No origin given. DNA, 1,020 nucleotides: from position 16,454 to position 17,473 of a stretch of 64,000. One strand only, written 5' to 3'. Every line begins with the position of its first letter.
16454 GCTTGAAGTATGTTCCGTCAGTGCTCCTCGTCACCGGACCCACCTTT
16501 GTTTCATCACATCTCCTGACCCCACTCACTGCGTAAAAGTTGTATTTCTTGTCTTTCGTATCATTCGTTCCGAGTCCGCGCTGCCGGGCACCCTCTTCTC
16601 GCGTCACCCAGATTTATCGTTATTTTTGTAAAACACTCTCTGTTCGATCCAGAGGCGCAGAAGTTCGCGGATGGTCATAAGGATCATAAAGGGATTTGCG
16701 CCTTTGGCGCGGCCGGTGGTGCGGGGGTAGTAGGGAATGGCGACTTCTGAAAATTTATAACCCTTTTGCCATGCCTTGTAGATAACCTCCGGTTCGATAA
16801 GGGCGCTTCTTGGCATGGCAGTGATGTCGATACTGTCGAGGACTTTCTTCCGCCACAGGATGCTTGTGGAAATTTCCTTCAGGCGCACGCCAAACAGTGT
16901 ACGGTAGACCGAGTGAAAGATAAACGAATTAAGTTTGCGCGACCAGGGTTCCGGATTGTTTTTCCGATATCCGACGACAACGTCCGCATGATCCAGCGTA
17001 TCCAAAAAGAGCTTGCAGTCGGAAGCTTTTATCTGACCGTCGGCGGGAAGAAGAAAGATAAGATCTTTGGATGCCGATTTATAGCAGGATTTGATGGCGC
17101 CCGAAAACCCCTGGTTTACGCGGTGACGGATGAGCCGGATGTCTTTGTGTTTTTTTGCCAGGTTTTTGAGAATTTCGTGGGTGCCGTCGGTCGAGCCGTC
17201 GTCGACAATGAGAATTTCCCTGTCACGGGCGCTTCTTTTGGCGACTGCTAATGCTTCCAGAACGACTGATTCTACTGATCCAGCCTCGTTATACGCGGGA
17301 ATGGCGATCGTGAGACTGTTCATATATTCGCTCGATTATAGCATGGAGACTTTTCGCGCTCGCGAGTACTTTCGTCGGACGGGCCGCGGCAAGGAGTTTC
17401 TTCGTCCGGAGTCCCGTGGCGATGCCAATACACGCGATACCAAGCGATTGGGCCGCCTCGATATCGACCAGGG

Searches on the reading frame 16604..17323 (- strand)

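Call 12: search_protein_families(library=pfam, proteins=[window:16604-17323:-], max_evalue=0.001)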
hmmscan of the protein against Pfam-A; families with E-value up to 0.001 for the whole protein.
window:16604-17323:- (239 aa): 3 families
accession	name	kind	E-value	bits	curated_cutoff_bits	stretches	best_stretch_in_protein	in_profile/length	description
PF00535.33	Glycos_transf_2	-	2.6e-25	89.7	23.3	1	5-148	1-144/168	Glycosyl transferase family 2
PF13641.12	Glyco_tranf_2_3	-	2.9e-06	27.9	27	1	4-95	3-96/230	Glycosyltransferase like family 2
PF13704.12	Glyco_tranf_2_4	-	0.00024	21.9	27.5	1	22-72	7-53/98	Glycosyl transferase family 2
